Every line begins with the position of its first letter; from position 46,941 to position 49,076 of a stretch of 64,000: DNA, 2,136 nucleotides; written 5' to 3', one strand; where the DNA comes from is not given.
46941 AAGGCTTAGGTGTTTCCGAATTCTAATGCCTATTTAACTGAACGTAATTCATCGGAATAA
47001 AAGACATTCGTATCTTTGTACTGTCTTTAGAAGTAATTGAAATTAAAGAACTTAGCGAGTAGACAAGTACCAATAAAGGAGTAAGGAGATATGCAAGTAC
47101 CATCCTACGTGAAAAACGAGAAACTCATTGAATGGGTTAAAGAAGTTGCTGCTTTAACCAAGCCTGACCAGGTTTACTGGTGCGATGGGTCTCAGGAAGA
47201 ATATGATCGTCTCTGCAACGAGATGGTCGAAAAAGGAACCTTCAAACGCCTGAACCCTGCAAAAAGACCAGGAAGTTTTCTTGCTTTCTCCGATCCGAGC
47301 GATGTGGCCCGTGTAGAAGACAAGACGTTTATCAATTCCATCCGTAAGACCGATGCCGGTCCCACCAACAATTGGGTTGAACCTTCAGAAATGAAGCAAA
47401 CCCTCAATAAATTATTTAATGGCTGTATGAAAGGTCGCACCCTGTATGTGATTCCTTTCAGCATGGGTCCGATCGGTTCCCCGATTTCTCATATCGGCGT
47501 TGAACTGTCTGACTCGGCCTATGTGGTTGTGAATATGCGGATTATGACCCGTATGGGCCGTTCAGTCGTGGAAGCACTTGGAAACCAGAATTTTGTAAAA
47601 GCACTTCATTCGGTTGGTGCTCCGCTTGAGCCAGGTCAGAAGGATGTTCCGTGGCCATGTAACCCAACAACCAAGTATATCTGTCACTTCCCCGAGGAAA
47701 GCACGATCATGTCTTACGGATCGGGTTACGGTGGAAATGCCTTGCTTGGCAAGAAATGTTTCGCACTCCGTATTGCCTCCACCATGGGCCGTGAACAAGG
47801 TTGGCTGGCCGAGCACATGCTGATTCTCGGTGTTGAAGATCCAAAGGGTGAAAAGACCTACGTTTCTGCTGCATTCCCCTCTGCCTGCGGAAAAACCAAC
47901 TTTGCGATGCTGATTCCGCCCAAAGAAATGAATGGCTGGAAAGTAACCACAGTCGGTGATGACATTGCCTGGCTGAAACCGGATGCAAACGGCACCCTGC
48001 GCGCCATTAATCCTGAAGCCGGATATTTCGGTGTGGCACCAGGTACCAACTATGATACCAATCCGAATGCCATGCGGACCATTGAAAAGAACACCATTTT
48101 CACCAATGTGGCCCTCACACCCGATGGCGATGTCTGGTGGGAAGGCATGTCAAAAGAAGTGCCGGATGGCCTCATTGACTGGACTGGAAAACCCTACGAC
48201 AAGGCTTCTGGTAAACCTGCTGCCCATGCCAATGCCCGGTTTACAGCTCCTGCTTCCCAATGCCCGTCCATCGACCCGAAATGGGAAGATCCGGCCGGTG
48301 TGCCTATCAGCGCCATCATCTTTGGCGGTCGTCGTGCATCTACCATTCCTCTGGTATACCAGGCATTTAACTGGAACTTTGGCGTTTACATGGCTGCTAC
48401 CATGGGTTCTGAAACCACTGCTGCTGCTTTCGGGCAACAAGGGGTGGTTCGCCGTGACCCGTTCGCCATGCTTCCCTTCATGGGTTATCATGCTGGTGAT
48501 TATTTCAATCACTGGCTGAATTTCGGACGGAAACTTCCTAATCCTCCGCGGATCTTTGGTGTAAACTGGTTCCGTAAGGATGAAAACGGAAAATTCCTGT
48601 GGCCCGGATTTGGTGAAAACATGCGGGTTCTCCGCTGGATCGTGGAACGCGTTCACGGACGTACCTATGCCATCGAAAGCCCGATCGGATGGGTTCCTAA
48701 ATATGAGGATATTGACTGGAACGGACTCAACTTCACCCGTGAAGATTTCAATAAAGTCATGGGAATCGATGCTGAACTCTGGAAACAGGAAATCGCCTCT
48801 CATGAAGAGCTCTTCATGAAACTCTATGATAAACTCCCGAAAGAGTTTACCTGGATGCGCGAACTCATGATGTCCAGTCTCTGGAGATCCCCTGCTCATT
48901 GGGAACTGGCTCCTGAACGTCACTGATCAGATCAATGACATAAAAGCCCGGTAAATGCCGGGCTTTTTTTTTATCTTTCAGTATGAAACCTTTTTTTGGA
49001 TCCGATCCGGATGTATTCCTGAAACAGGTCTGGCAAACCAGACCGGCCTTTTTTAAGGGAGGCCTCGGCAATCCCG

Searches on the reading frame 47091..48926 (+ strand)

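Call 17: search_protein_families(library=pfam, proteins=[window:47091-48926:+], max_evalue=0.001)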
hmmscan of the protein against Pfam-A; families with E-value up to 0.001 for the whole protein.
window:47091-48926:+ (611 aa): 2 families
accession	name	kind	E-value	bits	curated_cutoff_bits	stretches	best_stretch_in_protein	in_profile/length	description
PF00821.23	PEPCK_GTP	-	7.9e-169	561.5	23.8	1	238-588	1-349/357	Phosphoenolpyruvate carboxykinase C-terminal P-loop domain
PF17297.7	PEPCK_N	-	4.8e-104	347.2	23.8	1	14-234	1-218/218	Phosphoenolpyruvate carboxykinase N-terminal domain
